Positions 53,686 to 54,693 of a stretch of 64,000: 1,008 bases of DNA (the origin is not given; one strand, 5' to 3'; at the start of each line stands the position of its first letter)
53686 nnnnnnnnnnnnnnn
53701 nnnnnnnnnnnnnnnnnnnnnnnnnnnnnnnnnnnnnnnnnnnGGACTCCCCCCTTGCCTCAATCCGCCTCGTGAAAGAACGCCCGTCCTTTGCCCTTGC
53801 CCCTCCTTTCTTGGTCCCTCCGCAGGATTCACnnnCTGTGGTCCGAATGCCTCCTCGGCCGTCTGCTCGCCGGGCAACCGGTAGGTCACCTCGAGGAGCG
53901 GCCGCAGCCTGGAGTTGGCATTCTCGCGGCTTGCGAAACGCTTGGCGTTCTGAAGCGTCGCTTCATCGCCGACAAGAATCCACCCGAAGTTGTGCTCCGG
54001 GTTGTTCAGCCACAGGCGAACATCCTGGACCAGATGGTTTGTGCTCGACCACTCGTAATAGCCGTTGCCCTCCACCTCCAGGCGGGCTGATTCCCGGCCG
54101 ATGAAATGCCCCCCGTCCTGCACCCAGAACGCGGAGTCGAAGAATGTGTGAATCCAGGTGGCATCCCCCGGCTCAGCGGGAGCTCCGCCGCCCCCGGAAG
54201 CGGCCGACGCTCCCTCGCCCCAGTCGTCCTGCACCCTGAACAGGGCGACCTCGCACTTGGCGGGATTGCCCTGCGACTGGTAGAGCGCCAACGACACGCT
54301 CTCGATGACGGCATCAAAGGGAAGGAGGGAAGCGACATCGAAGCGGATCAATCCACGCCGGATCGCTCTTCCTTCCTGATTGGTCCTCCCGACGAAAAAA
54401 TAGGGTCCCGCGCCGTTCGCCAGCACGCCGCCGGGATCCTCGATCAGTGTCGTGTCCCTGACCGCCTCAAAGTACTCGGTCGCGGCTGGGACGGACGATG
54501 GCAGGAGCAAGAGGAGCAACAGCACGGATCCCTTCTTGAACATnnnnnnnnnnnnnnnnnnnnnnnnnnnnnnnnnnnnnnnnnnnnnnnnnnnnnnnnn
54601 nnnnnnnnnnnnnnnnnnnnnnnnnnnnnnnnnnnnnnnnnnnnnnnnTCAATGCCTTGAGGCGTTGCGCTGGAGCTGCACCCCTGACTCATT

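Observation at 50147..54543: Multicopper oxidase with an added N-terminal domain that is duplicated as a stand-alone secreted protein immediately upstream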

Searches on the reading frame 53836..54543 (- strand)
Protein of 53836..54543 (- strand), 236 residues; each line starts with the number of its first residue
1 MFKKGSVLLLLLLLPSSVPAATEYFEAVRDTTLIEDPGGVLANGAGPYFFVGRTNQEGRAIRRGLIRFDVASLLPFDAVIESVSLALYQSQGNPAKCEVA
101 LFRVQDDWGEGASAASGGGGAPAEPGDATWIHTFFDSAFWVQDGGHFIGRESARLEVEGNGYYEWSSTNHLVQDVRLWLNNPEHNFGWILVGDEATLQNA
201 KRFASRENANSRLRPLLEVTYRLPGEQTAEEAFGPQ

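Call 4: search_protein_families(library=pfam, proteins=[window:53836-54543:-], max_evalue=1)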
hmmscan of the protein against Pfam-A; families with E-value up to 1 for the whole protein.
window:53836-54543:- (236 aa): 0 families

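Call 5: search_protein_families(library=ncbifam, proteins=[window:53836-54543:-], max_evalue=1)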
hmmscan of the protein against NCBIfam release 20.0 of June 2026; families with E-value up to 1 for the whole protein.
window:53836-54543:- (236 aa): 1 family
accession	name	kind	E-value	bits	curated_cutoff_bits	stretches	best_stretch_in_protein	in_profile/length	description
NF033679.1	DNRLRE_dom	domain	3.6e-16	59.7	34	1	47-220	18-164/164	DNRLRE domain-containing protein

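Call 8: find_homologous_proteins(query=window:53836-54543:-)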
Query window:53836-54543:- (236 aa): 1433 proteins with E <= 0.001 among 3717 candidates; the best 120 are listed.
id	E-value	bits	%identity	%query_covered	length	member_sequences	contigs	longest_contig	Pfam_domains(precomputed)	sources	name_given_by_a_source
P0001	2.6e-156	536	100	100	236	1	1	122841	-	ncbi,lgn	-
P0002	6.9e-119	414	78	99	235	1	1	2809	-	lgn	-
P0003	6.5e-116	404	78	96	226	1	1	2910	-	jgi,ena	-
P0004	3.3e-92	326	68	88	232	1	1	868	-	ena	-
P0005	5.9e-89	316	64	94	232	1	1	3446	-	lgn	-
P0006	7.7e-89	315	65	89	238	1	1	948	-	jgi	jgi:hypothetical protein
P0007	4.5e-88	313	62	96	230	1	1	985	-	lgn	-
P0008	1.6e-87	311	64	89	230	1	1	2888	-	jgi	jgi:hypothetical protein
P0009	6.7e-87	309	61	91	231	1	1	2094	-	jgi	jgi:hypothetical protein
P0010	7.0e-87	309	59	97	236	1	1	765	-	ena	-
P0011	1.8e-86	307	66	86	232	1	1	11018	-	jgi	-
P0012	4.2e-86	306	62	90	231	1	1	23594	-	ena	-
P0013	6.1e-86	306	61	94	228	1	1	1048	-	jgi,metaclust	metaclust:\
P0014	6.4e-86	306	62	95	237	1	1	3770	-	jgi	-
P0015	7.6e-86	305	61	91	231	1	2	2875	-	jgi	jgi:hypothetical protein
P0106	1.1e-76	275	59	88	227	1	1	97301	-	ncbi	-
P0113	2.7e-76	274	57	96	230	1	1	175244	-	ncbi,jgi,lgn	ncbi:MAG TPA: DNRLRE domain-containing protein [Candidatus Polarisedimenticolia bacterium]|jgi:hypot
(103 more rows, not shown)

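Call 9: find_encoding_contigs(protein=P0001, flank=8000, max_places=3)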
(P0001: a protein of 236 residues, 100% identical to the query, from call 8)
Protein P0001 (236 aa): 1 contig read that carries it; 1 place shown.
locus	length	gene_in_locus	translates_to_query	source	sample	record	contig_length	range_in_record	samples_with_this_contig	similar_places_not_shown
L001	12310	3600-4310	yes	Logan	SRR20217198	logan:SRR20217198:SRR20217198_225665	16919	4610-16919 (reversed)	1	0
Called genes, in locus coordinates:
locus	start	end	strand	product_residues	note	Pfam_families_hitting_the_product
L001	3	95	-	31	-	?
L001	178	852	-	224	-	PF01169:GDT1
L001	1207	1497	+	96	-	PF07467:BLIP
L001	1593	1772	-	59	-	PF05532:CsbD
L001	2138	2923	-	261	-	PF00248:Aldo_ket_red (faint)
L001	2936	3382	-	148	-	-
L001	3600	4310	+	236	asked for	-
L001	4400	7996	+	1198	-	PF07732:Cu-oxidase_3 (weak), PF07731:Cu-oxidase_2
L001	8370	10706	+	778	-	PF10150:RNase_E_G, PF20833:RNase_E_G_Thio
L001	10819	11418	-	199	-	PF00881:Nitroreductase, PF14512:TM1586_NiRdase (faint)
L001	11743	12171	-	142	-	PF01850:PIN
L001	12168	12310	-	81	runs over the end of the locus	-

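Call 10: find_encoding_contigs(protein=P0113, flank=8000, max_places=3)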
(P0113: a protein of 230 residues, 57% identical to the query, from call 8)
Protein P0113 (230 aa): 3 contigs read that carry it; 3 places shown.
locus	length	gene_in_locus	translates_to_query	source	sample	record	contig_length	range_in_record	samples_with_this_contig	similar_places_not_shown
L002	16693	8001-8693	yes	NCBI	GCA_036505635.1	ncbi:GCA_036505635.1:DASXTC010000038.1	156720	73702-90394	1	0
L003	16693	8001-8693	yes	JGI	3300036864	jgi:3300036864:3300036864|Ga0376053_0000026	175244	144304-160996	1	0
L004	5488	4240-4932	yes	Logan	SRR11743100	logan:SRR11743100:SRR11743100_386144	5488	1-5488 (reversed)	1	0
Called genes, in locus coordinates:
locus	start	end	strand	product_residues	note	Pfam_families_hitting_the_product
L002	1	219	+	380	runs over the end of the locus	PF12704:MacB_PCD, PF02687:FtsX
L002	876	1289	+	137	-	PF02742:Fe_dep_repr_C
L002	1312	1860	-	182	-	PF02517:Rce1-like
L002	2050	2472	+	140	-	PF22478:DUF6982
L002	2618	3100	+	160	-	-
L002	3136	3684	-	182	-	PF08002:DUF1697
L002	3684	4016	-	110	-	PF02627:CMD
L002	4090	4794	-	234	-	PF01965:DJ-1_PfpI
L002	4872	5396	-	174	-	PF13787:HXXEE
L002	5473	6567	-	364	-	PF09699:Paired_CXXCH_1 (faint), PF14522:Cytochrome_C7 (weak), PF14537:Cytochrom_c3_2 (faint), PF22113:Mtrc-MtrF_II-IV_dom (faint)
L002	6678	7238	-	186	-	PF14537:Cytochrom_c3_2 (faint), PF22113:Mtrc-MtrF_II-IV_dom, PF09699:Paired_CXXCH_1 (faint), PF13435:Cytochrome_C554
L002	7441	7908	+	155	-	PF00582:Usp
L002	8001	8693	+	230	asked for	-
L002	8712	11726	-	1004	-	PF07732:Cu-oxidase_3 (weak), PF07731:Cu-oxidase_2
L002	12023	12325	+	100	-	-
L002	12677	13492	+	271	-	PF00483:NTP_transferase, PF12804:NTP_transf_3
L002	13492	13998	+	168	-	PF00908:dTDP_sugar_isom, PF05523:FdtA (weak), PF14667:Polysacc_synt_C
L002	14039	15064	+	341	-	PF01073:3Beta_HSD, PF01370:Epimerase, PF02719:Polysacc_synt_2, PF04321:RmlD_sub_bind, PF07993:NAD_binding_4, PF13460:NAD_binding_10, PF16363:GDP_Man_Dehyd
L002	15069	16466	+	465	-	-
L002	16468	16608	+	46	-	-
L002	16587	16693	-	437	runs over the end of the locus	PF01546:Peptidase_M20, PF07687:M20_dimer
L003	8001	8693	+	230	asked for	-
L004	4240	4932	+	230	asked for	-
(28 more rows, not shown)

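Call 11: find_encoding_contigs(protein=P0106, flank=8000, max_places=3)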
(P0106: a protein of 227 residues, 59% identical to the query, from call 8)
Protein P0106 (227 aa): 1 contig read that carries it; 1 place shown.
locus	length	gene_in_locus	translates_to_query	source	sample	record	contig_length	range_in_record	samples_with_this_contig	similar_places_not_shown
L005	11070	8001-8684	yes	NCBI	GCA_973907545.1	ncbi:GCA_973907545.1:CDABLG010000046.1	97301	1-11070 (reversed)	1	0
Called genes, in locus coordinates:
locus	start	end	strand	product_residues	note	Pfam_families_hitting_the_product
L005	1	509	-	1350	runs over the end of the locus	-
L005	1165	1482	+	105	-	PF04228:Zn_peptidase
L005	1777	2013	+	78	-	-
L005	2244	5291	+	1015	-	PF18911:PKD_4 (faint), PF22352:K319L-like_PKD, PF03160:Calx-beta, PF18998:Flg_new_2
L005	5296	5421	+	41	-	-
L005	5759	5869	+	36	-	-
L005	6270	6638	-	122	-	PF01209:Ubie_methyltran (weak), PF08241:Methyltransf_11, PF13649:Methyltransf_25 (weak)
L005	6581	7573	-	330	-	PF04140:ICMT, PF04191:PEMT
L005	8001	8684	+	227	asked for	-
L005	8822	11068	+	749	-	?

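Call 12: search_protein_families(library=ncbifam, proteins=[L002:8715-11726:-, L005:8822-11068:+], max_evalue=0.01)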
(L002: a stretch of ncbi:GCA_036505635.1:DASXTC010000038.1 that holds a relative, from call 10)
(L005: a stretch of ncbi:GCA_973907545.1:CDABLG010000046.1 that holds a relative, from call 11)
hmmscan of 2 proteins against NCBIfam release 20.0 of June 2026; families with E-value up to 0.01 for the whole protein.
L002:8715-11726:- (1004 aa): 5 families
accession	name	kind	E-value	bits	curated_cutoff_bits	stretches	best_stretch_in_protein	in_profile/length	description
NF045554.1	AmiPhnlOxPhsA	equivalog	1.8e-89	300.9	950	2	334-720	1-415/581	O-aminophenol oxidase PhsA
NF008205.1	PRK10965.1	equivalog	3.2e-53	181.4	525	2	449-705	97-354/529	multicopper oxidase CueO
NF008135.0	PRK10883.1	equivalog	3.2e-39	134.7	581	1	453-836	101-467/471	cell division protein FtsP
NF033679.1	DNRLRE_dom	domain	2.7e-13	50.3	34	1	79-245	30-163/164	DNRLRE domain-containing protein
TIGR01480.1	copper_res_A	subfamily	7.8e-10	37.8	478.95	1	713-836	489-592/593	copper resistance system multicopper oxidase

L005:8822-11068:+ (749 aa): 5 families
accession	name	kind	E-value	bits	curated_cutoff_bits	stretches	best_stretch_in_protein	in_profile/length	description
NF045554.1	AmiPhnlOxPhsA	equivalog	4.7e-67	226.9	950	1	330-721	2-420/581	O-aminophenol oxidase PhsA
NF008205.1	PRK10965.1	equivalog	2e-44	152.3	525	1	437-633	97-289/529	multicopper oxidase CueO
NF008135.0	PRK10883.1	equivalog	3.5e-28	98.3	581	1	441-633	101-286/471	cell division protein FtsP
NF033679.1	DNRLRE_dom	domain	1.3e-13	51.3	34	1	56-236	21-163/164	DNRLRE domain-containing protein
TIGR01480.1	copper_res_A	subfamily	0.00027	19.6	478.95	1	431-487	95-148/593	copper resistance system multicopper oxidase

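Call 23: find_related_loci(query=A1, collection=genome_contigs, flank=8000)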
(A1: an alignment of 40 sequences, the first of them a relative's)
Query A1 (236 aa) in genome_contigs; peptide patterns used: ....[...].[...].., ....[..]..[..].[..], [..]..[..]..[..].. (x = any residue, [..] = any of these).
526 stretches matched a pattern; 442 encode a relative of the query (tblastn E <= 1e-3); the best 80 are kept; 80 distinct loci.
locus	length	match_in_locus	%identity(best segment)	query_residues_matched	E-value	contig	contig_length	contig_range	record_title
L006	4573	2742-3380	60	16-226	8e-80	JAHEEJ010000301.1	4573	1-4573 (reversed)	MAG: Deltaproteobacteria bacterium isolate Ww264 NODE_55759_length_4573_cov_5.803235, whole genome shotgun sequence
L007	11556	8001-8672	62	1-224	6e-79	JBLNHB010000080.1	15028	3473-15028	MAG: bacterium isolate MAG5 PRJNA1031785_bin1_renamed_79, whole genome shotgun sequence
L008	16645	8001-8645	57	17-231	9e-77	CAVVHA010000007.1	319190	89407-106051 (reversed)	MAG: uncultured Acidobacteriota bacterium isolate MFD02979.bin.2.107 genome assembly, contig: contig_22557, whole genome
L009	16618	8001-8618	58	22-227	5e-76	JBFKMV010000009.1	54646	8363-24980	MAG: Candidatus Polarisedimenticolaceae bacterium isolate Mix_sand22.2022.08.D.57 k141_2268660_length_54646_cov_17.0382,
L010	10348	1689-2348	53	7-226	8e-75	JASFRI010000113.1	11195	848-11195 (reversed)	MAG: Acidobacteriota bacterium isolate D1103M02metaG_Bin_141 D1103M02metaG_FD_scaffold_1965_c1, whole genome shotgun seq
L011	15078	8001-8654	59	9-226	1e-72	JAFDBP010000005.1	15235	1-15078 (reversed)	MAG: Deltaproteobacteria bacterium isolate MB1D_Bin_1 MB1D_Bin_1_MB1D_0306_000000051648, whole genome shotgun sequence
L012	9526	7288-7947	54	9-228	4e-71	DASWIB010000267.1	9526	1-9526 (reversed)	MAG TPA_asm: Thermoanaerobaculia bacterium isolate SMAG_U2857 k141_3567818, whole genome shotgun sequence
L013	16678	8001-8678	51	1-226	3e-70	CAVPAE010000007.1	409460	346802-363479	MAG: uncultured Gammaproteobacteria bacterium isolate MFD09964.bin.1.155 genome assembly, contig: contig_2355, whole gen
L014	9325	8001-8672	57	4-225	5e-70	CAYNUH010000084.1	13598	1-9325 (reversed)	MAG TPA_asm: uncultured Acidobacteriota bacterium isolate SRP119689_co1_262 genome assembly, contig: NODE_6590_length_13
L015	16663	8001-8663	55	11-231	1e-73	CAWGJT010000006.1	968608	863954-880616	MAG: uncultured delta proteobacterium isolate MFD05684.bin.2.192 genome assembly, contig: contig_17632, whole genome sho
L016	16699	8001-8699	57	4-234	1e-69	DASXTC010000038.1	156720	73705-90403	MAG TPA_asm: Candidatus Polarisedimenticolia bacterium isolate SMAG_U4682 k141_621286, whole genome shotgun sequence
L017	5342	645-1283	56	10-222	1e-68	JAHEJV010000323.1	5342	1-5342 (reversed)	MAG: Deltaproteobacteria bacterium isolate Ww563 NODE_63609_length_5342_cov_2.766711, whole genome shotgun sequence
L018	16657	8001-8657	49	7-224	6e-68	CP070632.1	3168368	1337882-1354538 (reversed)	MAG: Nitrospiraceae bacterium isolate bin97 chromosome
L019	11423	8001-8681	51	2-226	3e-67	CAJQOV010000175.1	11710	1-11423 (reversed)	MAG: uncultured Gammaproteobacteria bacterium isolate 3_20180319_Bin_20180319_Bin_175_1 genome assembly, contig: c_00001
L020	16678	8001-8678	54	1-226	4e-66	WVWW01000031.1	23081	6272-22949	MAG: Acidobacteria bacterium isolate ACK-C013 C_merged_R1_(paired)_contig_155089, whole genome shotgun sequence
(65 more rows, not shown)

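Call 26: predict_structure(alignment_id=A1)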
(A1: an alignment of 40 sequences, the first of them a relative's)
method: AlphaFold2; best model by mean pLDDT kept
length: 236 residues; sequences in the alignment: 40
mean_pLDDT: 74.0   pTM: 0.74
mean pLDDT of the five models: 74.0, 73.7, 72.5, 68.1, 67.4
residues with pLDDT >= 90: 82; 70-90: 67; 50-70: 40; < 50: 47
segments of 3 or more residues with pLDDT < 50: 39-45, 109-145, 234-236
pLDDT, mean of each block of 10 residues (from residue 1): 66 67 92 64 65 69 87 93 96 85 70 30 38 38 51 93 96 93 82 82 91 97 74 50
secondary structure, 60 per line:
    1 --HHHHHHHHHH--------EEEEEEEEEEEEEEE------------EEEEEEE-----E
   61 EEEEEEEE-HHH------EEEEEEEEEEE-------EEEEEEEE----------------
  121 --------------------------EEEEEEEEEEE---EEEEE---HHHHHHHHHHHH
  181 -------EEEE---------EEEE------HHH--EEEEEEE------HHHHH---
elements in order: H3-12 E21-35 E48-54 E60-68 E79-89 E97-104 E147-157 E161-165 H169-180 E188-191 E201-204 E216-222 H229-233

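Call 29: search_solved_structures(query=A1, max_evalue=1, show_alignments=2)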
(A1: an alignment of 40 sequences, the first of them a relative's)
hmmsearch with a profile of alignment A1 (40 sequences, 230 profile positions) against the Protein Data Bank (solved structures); distinct sequences matched with E-value up to 1: 4.
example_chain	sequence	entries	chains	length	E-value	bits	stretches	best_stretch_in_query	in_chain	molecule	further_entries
7eqh_A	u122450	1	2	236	0.04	16.5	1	128-179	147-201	Heme oxygenase 1, chloroplastic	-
1cfe_A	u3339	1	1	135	0.31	13.6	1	120-169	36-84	PATHOGENESIS-RELATED PROTEIN P14A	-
1wrv_A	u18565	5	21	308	0.6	12.7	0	16-53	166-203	Branched-Chain Amino Acid Aminotransferase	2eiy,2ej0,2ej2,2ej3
7cka_A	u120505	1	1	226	0.8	12.3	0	129-177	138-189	Heme oxygenase 1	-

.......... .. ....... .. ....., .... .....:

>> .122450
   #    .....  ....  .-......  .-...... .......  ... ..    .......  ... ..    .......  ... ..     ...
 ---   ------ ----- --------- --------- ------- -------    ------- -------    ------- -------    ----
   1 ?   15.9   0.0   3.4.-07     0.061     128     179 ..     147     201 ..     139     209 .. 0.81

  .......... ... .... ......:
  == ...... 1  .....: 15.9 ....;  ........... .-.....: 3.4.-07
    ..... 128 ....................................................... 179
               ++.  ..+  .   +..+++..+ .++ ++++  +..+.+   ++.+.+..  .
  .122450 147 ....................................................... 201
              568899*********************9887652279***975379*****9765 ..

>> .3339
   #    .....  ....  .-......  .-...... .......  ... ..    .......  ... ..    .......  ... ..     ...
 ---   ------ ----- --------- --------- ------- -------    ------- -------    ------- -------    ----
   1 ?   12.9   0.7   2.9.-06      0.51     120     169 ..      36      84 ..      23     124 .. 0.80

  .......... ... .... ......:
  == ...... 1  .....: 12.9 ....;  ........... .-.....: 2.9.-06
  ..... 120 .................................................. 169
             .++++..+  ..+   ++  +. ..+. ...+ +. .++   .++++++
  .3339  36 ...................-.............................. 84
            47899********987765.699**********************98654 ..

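Call 33: list_cluster_members(proteins=[P0001, P0121])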
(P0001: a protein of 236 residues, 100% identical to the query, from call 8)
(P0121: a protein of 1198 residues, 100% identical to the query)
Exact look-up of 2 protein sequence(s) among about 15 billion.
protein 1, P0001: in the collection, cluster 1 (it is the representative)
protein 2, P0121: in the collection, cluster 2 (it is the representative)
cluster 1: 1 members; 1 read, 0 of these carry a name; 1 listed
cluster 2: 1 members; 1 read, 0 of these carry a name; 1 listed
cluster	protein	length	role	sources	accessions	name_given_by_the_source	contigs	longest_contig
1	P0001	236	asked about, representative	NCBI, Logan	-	-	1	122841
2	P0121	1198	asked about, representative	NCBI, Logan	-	-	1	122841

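Call 51: search_protein_representatives(alignment_id=A1)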
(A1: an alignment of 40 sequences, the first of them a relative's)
Query: 40 sequences, 230 profile positions. Proteins with E-value up to 0.001 (for the whole library): 12289; up to 1e-10: 6305; up to 1e-30: 3307. The best 150 are listed.
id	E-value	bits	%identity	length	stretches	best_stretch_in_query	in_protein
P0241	1.4e-255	859.0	-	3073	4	8-222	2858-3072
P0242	1.2e-185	630.2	-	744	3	19-221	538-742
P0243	2.2e-154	527.8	-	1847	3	21-227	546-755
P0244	1.1e-143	492.9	-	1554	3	13-225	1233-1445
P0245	3.9e-134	461.6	-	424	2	24-226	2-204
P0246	6.1e-130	447.9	-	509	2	6-226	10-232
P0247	5.7e-128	441.4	-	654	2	24-225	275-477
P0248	3.8e-127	438.7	-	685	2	6-221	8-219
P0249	3.5e-123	425.7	-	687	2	21-222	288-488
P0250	6.9e-123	424.8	-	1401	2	20-224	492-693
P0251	4.2e-122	422.2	-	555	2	22-225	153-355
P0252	5.8e-122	421.8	-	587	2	3-222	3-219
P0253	8.4e-122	421.2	-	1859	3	19-226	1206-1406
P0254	6.2e-117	405.3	-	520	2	6-226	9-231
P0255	8.4e-117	404.9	-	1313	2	23-221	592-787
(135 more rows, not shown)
